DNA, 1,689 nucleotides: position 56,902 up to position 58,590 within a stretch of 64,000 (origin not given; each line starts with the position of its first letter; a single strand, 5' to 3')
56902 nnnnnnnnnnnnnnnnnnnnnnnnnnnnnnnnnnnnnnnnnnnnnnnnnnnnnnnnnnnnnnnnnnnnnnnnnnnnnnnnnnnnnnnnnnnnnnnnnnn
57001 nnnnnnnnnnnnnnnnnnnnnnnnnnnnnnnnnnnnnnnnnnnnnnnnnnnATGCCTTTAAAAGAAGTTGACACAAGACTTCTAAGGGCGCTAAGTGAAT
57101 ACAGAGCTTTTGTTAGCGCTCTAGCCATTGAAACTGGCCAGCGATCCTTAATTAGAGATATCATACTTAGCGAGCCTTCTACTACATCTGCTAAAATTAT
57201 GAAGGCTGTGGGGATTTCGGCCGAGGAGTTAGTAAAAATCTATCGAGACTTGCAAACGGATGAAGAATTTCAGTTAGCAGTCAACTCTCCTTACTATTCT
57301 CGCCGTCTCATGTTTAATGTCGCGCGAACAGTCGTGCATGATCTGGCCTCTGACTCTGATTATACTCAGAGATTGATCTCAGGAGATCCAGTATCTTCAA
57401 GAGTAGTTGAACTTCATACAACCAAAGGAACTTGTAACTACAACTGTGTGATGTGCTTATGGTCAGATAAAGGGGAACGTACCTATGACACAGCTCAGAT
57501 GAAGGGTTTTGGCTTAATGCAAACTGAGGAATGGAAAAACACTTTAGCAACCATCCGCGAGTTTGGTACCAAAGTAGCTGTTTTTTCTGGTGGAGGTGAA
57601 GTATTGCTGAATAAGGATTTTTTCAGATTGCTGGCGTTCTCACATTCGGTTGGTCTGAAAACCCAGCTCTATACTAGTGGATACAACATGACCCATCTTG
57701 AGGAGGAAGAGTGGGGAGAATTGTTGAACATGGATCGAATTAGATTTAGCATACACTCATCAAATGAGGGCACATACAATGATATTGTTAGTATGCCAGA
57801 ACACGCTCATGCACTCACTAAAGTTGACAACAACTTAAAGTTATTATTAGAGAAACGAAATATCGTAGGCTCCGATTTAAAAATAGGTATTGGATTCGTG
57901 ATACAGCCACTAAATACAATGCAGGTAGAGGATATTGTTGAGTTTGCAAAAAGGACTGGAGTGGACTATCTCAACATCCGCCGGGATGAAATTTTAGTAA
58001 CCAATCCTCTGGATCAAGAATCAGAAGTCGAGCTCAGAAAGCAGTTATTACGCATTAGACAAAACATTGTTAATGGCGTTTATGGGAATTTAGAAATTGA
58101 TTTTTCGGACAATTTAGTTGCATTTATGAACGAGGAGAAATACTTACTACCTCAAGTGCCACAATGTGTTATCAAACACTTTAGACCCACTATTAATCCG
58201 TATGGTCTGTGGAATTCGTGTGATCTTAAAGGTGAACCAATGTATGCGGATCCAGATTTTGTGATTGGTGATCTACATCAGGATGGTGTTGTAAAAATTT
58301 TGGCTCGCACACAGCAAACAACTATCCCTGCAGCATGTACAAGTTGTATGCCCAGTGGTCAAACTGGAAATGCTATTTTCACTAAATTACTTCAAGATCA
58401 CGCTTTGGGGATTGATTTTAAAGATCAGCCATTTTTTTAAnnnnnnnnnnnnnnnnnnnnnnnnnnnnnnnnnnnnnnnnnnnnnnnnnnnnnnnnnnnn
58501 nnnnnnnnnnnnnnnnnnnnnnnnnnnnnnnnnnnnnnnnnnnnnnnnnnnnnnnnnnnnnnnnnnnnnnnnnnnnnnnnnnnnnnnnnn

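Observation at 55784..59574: Candidate uncharacterised system: two tandem radical SAM enzymes convergent with a Nudix hydrolase plus histidine-phosphatase pair in a higher-GC cassette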

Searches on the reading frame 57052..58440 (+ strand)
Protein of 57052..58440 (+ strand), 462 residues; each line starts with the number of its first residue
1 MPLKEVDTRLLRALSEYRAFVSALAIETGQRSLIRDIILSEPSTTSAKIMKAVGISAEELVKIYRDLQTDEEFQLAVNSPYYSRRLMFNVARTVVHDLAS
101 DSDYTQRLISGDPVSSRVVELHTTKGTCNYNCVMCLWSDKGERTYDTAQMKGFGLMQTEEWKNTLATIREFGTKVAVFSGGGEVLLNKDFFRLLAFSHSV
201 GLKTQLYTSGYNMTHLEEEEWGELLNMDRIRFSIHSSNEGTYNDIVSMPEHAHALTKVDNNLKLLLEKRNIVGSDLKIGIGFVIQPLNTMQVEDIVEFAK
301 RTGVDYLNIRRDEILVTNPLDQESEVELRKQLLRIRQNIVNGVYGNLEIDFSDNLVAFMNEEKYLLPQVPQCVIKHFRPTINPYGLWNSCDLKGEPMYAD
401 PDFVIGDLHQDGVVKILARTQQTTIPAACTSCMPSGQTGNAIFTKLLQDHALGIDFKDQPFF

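Call 4: search_protein_families(library=pfam, proteins=[window:57052-58440:+], max_evalue=0.01)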
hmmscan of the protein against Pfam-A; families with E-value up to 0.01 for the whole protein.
window:57052-58440:+ (462 aa): 1 family
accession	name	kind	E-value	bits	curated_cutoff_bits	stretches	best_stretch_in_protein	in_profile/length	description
PF04055.27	Radical_SAM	-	2.7e-11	44.3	29.5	1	127-268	6-139/166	Radical SAM superfamily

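Call 5: search_protein_families(library=ncbifam, proteins=[window:57052-58440:+], max_evalue=0.01)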
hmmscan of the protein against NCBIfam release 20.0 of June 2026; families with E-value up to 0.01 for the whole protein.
window:57052-58440:+ (462 aa): 25 families
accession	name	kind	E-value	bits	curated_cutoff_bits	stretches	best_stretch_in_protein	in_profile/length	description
TIGR04426.1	rSAM_desII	equivalog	6.7e-16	58.1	450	1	110-364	107-358/468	dTDP-4-amino-4,6-dideoxy-D-glucose ammonia-lyase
TIGR04317.1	W_rSAM_matur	equivalog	7.8e-14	51.5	380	1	126-309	12-181/349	tungsten cofactor oxidoreductase radical SAM maturase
NF038283.1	viperin_w_prok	equivalog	8.4e-11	41.6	180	1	117-301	2-177/281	viperin family antiviral radical SAM protein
TIGR04311.1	rSAM_Geo_metal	subfamily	2.3e-10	40.1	400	1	126-307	11-182/423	radical SAM/SPASM family putative metalloenzyme maturase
TIGR04054.1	rSAM_NirJ1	equivalog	6.9e-10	38.1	650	1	118-305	37-203/387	putative heme d1 biosynthesis radical SAM protein NirJ1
TIGR02109.1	PQQ_syn_pqqE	equivalog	8.9e-10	38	381.35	1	156-310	37-180/358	pyrroloquinoline quinone biosynthesis protein PqqE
TIGR02668.1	moaA_archaeal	equivalog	1.2e-09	37.6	325.25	1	126-308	18-182/303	GTP 3',8-cyclase MoaA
TIGR04347.1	pseudo_SAM_Halo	equivalog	1.4e-09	37.8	525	1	107-307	28-207/390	TIGR04347 family pseudo-SAM/SPASM protein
NF033640.1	N_Twi_rSAM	subfamily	1.5e-09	37.5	170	1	113-360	107-360/398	twitch domain-containing radical SAM protein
TIGR04545.1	rSAM_ahbD_hemeb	equivalog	3e-09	36.8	500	1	127-304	9-167/339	heme b synthase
TIGR04055.1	rSAM_NirJ2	equivalog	1e-07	31.8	500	1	124-302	6-164/326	putative heme d1 biosynthesis radical SAM protein NirJ2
NF001199.0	PRK00164.2-1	equivalog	1.4e-07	31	231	1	126-304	20-180/308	GTP 3',8-cyclase MoaA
NF045574.1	sacti_mat_StsB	exception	2.2e-07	30.1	625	1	128-308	106-265/466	StsB family radical SAM/SPASM domain sactipeptide maturase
TIGR04546.1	rSAM_ahbC_deAc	equivalog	3.8e-07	29.2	650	1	119-300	41-201/390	12,18-didecarboxysiroheme deacetylase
TIGR04303.1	GeoRSP_rSAM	equivalog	2.3e-05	24.1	400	1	174-310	49-175/325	GeoRSP system radical SAM/SPASM protein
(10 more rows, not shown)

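Call 7: find_homologous_proteins(query=window:57052-58437:+)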
Query window:57052-58437:+ (462 aa): 59 proteins with E <= 0.001 among 8000 candidates.
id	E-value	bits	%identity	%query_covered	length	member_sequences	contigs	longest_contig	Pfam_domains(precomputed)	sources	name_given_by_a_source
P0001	0.0e+0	1049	100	100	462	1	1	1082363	PF04055.28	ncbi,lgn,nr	ncbi:MAG: radical SAM protein [Pseudomonadales bacterium]|nr:radical SAM protein [Pseudomonadales ba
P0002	4.3e-252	854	81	100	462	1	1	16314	PF04055.28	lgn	-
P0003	1.0e-246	837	80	99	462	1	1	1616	PF04055.28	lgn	-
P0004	2.4e-206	704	68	97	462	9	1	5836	PF04055.28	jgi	jgi:MoaA/NifB/PqqE/SkfB family radical SAM enzyme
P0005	5.1e-197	673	65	97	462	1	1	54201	PF04055.28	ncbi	-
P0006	9.5e-178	609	59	97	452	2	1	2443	PF04055.28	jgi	jgi:MoaA/NifB/PqqE/SkfB family radical SAM enzyme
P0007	1.2e-158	546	52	98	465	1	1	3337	PF04055.28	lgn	-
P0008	6.2e-154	531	52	97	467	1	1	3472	PF04055.28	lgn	-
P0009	3.7e-151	522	51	98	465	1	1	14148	PF04055.28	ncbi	-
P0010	9.8e-150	517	51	98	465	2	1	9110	PF04055.28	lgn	-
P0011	4.6e-146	505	48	100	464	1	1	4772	PF04055.28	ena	-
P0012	3.4e-123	430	44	92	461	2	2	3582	PF04055.28,PF13353.12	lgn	-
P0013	4.8e-122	426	46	92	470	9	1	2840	PF04055.28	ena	-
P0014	5.6e-118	412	43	93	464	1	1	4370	PF04055.28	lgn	-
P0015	7.5e-116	405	42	92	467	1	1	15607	PF04055.28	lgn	-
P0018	3.3e-110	387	41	92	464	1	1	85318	PF04055.28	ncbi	-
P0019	3.8e-110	387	43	92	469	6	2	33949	PF04055.28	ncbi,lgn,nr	ncbi:MAG: radical SAM protein [Chloroflexi bacterium]|nr:radical SAM protein [Chloroflexota bacteriu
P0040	1.2e-80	289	37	93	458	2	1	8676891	PF04055.28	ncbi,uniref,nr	ncbi:radical SAM protein [Nocardia sp. NBC_01730]|uniref:radical SAM protein n=1 Tax=Nocardia sp. NB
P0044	1.2e-78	283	35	92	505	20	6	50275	PF04055.28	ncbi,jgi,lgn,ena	jgi:MoaA/NifB/PqqE/SkfB family radical SAM enzyme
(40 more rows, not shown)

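Call 8: find_encoding_contigs(protein=P0005, flank=8000, max_places=2)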
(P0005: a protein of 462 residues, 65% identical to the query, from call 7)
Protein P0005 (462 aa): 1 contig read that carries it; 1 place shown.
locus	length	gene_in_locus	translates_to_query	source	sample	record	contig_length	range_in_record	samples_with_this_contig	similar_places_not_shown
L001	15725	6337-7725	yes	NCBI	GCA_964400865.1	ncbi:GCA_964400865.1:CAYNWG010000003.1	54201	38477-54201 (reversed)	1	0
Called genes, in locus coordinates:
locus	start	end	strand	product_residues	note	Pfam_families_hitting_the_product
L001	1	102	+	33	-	?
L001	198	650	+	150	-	-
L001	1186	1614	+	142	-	PF06983:3-dmu-9_3-mt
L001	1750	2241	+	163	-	-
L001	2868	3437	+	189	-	-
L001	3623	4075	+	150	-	-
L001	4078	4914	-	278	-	PF04228:Zn_peptidase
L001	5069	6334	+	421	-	PF04055:Radical_SAM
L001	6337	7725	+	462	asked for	PF04055:Radical_SAM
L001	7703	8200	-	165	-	PF00293:NUDIX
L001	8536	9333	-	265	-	-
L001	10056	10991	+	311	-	PF01145:Band_7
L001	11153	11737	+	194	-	-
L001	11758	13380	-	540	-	PF13476:AAA_23 (faint), PF13555:AAA_29 (faint), PF00005:ABC_tran, PF02463:SMC_N (faint), PF13304:AAA_21 (faint), PF00005:ABC_tran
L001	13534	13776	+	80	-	-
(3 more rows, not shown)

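Call 9: find_encoding_contigs(protein=P0019, flank=8000, max_places=2)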
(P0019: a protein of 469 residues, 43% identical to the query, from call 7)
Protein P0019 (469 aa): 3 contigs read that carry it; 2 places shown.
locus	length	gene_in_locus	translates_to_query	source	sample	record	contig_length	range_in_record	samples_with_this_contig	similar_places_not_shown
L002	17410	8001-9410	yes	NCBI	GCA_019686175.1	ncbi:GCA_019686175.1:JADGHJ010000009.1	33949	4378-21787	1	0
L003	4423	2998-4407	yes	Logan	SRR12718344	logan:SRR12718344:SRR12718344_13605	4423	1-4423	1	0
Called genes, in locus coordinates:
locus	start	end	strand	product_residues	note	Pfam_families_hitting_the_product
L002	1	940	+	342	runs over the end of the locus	PF01073:3Beta_HSD, PF01370:Epimerase, PF04321:RmlD_sub_bind, PF16363:GDP_Man_Dehyd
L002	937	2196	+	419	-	PF08421:Methyltransf_13, PF13489:Methyltransf_23, PF08241:Methyltransf_11 (weak), PF08242:Methyltransf_12, PF13649:Methyltransf_25 (weak), PF08484:Methyltransf_14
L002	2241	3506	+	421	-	PF09594:GT87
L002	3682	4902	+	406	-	PF09594:GT87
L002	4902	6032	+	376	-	PF13439:Glyco_transf_4, PF20706:GT4-conflict, PF00534:Glycos_transf_1, PF13692:Glyco_trans_1_4, PF13524:Glyco_trans_1_2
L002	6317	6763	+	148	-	PF00132:Hexapep, PF14602:Hexapep_2 (weak)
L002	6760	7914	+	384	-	PF13439:Glyco_transf_4, PF13579:Glyco_trans_4_4, PF20706:GT4-conflict (weak), PF00534:Glycos_transf_1, PF13692:Glyco_trans_1_4, PF13524:Glyco_trans_1_2 (weak)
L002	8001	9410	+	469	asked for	PF04055:Radical_SAM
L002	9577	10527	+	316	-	PF00535:Glycos_transf_2, PF13641:Glyco_tranf_2_3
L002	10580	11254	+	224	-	PF02397:Bac_transf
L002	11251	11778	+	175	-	PF00293:NUDIX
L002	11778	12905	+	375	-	PF01073:3Beta_HSD, PF01370:Epimerase, PF05368:NmrA, PF13460:NAD_binding_10 (weak), PF16363:GDP_Man_Dehyd, PF07993:NAD_binding_4, PF01370:Epimerase, PF16363:GDP_Man_Dehyd, +2 more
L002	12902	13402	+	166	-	-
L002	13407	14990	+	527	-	PF01656:CbiA (faint), PF13614:AAA_31 (faint)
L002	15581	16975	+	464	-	PF01565:FAD_binding_4, PF08031:BBE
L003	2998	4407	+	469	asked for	PF04055:Radical_SAM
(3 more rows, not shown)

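Call 10: find_encoding_contigs(protein=P0040, flank=8000, max_places=2)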
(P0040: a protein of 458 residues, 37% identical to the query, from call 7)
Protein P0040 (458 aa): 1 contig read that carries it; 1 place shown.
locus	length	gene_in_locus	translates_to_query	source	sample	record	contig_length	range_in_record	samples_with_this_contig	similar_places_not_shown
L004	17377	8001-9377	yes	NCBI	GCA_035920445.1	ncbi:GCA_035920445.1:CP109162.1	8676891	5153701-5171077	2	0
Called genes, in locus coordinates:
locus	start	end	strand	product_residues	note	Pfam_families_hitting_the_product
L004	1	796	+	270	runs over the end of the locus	PF03328:HpcH_HpaI, PF15617:C-C_Bond_Lyase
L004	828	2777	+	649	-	PF16177:ACAS_N, PF00501:AMP-binding, PF13193:AMP-binding_C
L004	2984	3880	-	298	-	PF01636:APH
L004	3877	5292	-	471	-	PF13560:HTH_31, PF01381:HTH_3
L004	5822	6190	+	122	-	-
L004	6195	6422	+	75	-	-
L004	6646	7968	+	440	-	PF04055:Radical_SAM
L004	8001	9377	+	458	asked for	PF04055:Radical_SAM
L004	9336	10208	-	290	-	PF13641:Glyco_tranf_2_3, PF00535:Glycos_transf_2, PF13632:Glyco_trans_2_3 (weak)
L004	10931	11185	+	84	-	PF02604:PhdYeFM_antitox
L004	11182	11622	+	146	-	PF01850:PIN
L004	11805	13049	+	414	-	PF17932:TetR_C_24 (faint), PF00440:TetR_N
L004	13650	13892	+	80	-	-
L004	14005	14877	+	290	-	PF00248:Aldo_ket_red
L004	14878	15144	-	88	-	-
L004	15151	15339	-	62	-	-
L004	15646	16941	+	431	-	-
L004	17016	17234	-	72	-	PF03621:MbtH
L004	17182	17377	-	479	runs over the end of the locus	PF00501:AMP-binding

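Call 13: find_encoding_contigs(protein=P0018, flank=8000, max_places=2)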
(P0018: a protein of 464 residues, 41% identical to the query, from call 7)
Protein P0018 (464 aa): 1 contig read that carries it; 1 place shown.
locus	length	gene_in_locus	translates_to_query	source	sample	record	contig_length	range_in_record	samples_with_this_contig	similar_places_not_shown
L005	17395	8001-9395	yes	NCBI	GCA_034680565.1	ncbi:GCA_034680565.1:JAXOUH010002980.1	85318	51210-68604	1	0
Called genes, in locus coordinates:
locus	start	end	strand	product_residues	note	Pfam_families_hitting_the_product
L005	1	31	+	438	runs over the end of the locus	PF13599:Pentapeptide_4 (faint), PF00805:Pentapeptide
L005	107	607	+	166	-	-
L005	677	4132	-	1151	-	-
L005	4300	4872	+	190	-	PF02661:Fic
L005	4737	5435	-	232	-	PF14329:DUF4386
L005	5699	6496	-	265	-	-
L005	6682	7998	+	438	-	PF04055:Radical_SAM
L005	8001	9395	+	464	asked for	PF04055:Radical_SAM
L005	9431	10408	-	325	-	PF01636:APH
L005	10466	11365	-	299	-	PF00296:Bac_luciferase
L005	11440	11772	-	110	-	-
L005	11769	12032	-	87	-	-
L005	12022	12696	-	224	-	PF01966:HD (weak)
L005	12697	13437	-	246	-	PF00106:adh_short, PF01370:Epimerase, PF08659:KR, PF13561:adh_short_C2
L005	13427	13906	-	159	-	PF01243:PNPOx_N, PF12900:Pyridox_ox_2 (weak)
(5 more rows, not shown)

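Call 14: find_encoding_contigs(protein=P0044, flank=8000, max_places=3)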
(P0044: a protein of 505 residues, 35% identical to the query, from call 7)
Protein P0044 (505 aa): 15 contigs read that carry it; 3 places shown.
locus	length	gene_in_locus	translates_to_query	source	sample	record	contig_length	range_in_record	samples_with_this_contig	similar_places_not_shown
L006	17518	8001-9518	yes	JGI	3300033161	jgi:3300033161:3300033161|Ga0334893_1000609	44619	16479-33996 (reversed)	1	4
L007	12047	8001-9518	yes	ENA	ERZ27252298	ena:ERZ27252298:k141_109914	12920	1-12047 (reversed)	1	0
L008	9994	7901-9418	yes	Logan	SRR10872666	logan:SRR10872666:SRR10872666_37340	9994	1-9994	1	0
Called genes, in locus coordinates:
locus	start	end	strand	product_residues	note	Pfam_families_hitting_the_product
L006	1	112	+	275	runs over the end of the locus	PF00173:Cyt-b5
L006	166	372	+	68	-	PF06902:Fer4_19 (weak), PF13459:Fer4_15, PF13370:Fer4_13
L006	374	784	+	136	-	PF11969:DcpS_C, PF01230:HIT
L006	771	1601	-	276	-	PF00756:Esterase (faint), PF12146:Hydrolase_4, PF00326:Peptidase_S9 (faint), PF00561:Abhydrolase_1, PF02230:Abhydrolase_2 (weak)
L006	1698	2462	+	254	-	PF13462:Thioredoxin_4, PF01323:DSBA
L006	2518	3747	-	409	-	PF26514:DUF8173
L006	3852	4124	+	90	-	-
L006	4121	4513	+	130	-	PF01850:PIN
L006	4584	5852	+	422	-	PF00534:Glycos_transf_1, PF13692:Glyco_trans_1_4, PF13524:Glyco_trans_1_2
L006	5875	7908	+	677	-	PF13231:PMT_2 (weak)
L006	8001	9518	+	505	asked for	PF04055:Radical_SAM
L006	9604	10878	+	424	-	PF01210:NAD_Gly3P_dh_N (faint), PF02558:ApbA (weak), PF03446:NAD_binding_2, PF03721:UDPG_MGDP_dh_N, PF03807:F420_oxidored (faint), PF00984:UDPG_MGDP_dh, PF03720:UDPG_MGDP_dh_C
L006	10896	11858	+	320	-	PF00535:Glycos_transf_2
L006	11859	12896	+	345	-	-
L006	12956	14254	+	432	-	PF01943:Polysacc_synt, PF13440:Polysacc_synt_3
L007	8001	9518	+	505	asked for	PF04055:Radical_SAM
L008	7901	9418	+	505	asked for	PF04055:Radical_SAM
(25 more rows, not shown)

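Call 22: find_encoding_contigs(protein=P0002, flank=8000, max_places=2)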
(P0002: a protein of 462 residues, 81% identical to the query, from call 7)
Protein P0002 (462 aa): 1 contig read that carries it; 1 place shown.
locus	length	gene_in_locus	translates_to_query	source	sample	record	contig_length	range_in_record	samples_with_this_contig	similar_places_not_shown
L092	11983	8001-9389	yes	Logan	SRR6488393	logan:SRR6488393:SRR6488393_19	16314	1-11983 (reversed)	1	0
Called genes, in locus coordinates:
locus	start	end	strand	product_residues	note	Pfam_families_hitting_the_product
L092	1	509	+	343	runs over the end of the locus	PF02912:Phe_tRNA-synt_N, PF01409:tRNA-synt_2d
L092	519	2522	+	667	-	PF03483:B3_4, PF03484:B5, PF17759:tRNA_synthFbeta, PF03147:FDX-ACB (faint)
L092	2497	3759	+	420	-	PF04932:Wzy_C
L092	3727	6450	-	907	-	PF00912:Transgly, PF00905:Transpeptidase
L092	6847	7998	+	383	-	PF04055:Radical_SAM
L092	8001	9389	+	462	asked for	PF04055:Radical_SAM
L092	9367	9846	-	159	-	PF00293:NUDIX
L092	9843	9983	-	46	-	-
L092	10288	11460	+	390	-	PF00579:tRNA-synt_1b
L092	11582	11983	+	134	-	?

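Call 25: search_protein_families(library=padloc, proteins=[window:57052-58440:+], max_evalue=0.01)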
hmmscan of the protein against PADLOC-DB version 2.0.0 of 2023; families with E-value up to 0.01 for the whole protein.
window:57052-58440:+ (462 aa): 2 families
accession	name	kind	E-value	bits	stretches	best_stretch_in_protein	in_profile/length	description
PDLC02904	pVip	-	3.3e-12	44.5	1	118-303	4-166/262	Viperins associated with kinases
PDLC02903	pVip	-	4.3e-12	44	1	119-302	2-161/257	Viperins not associated with kinases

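Call 27: predict_structure(alignment_id=A2)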
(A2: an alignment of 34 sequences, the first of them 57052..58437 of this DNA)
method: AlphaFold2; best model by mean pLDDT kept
length: 462 residues; sequences in the alignment: 34
mean_pLDDT: 90.2   pTM: 0.89
mean pLDDT of the five models: 90.2, 89.4, 89.0, 89.0, 87.1
residues with pLDDT >= 90: 338; 70-90: 98; 50-70: 13; < 50: 13
segments of 3 or more residues with pLDDT < 50: 1-13
pLDDT, mean of each block of 10 residues (from residue 1): 33 61 79 93 96 97 96 92 94 95 93 95 87 70 83 93 98 96 89 98 97 93 98 96 92 95 98 98 94 98 97 76 95 96 96 93 84 89 95 89 93 95 83 87 93 96 96
secondary structure, 60 per line:
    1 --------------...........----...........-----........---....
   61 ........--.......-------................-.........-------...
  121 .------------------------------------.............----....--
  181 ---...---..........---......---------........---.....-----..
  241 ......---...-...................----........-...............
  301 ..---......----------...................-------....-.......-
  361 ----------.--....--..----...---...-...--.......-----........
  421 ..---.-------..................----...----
elements in order: H15-25 H30-40 H46-53 H57-68 H71-77 H85-100 H102-110 E118-121 H158-170 E175-178 H190-199 E203-208 H218-225 E229-233 H239-246 H254-272 E277-284 H286-302 E306-311 H322-340 E348-351 H353-359 H374-377 E386-388 E404-407 H413-422 H434-451

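Call 30: fold_search(model_id=the predicted structure, library=pdb)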
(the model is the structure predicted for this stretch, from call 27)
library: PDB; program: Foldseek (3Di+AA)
matches with E <= 10: 1600; with E <= 0.001: 86
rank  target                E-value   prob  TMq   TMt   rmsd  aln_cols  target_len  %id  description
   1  8hzv_C                1.1e-19  1.00  0.67  0.65   6.4       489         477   17  The crystal structure of a Radical SAM Enzyme DesII (released 2024-07-10)
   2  8hzv_A                3.1e-19  1.00  0.70  0.68   6.0       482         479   17  The crystal structure of a Radical SAM Enzyme DesII (released 2024-07-10)
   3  8hzv_B                7.4e-19  1.00  0.67  0.65   6.4       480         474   17  The crystal structure of a Radical SAM Enzyme DesII (released 2024-07-10)
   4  8hzv_D                7.8e-19  1.00  0.69  0.68   6.0       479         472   17  The crystal structure of a Radical SAM Enzyme DesII (released 2024-07-10)
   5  8hzy_A                1.3e-17  1.00  0.65  0.65   6.6       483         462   16  The crystal structure of a Radical SAM Enzyme DesII (released 2024-07-10)
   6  8hzy_B                5.2e-17  1.00  0.67  0.67   6.2       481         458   17  The crystal structure of a Radical SAM Enzyme DesII (released 2024-07-10)
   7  6efn                  1.5e-13  1.00  0.50  0.59   4.1       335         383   18  Structure of a RiPP maturase, SkfB (released 2018-10-24)
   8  5v1s_A                5.0e-11  1.00  0.47  0.51  10.1       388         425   13  Crystal structure of Streptococcus suis SuiB bound to S-adenosylmethionine (released 2017-08-30)
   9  5v1t_A                1.6e-10  1.00  0.50  0.53   5.9       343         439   12  Crystal structure of Streptococcus suis SuiB bound to precursor peptide SuiA (released 2017-08-30)
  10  5v1q_A                2.7e-10  1.00  0.50  0.53  10.4       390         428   13  Crystal structure of Streptococcus suis SuiB (released 2017-08-30)
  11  7vob                  5.7e-10  1.00  0.50  0.68   5.6       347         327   15  The crystal structure of a Radical SAM Enzyme BlsE involved in the Biosynthesis of Blasticidin S (released 2022-05-04)
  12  6c8v                  1.3e-09  1.00  0.42  0.60   4.7       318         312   14  X-ray structure of PqqE from Methylobacterium extorquens (released 2018-02-14)
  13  5v1s_B                1.4e-09  1.00  0.49  0.53  10.1       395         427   12  Crystal structure of Streptococcus suis SuiB bound to S-adenosylmethionine (released 2017-08-30)
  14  5why_B                3.5e-09  1.00  0.48  0.52   9.9       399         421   15  Structural Insights into Thioether Bond Formation in the Biosynthesis of Sactipeptides (released 2017-07-26)
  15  6q2p_B                6.5e-09  1.00  0.43  0.65   5.4       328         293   15  Crystal structure of mouse viperin bound to cytidine triphosphate and S-adenosylhomocysteine (released 2020-01-22)
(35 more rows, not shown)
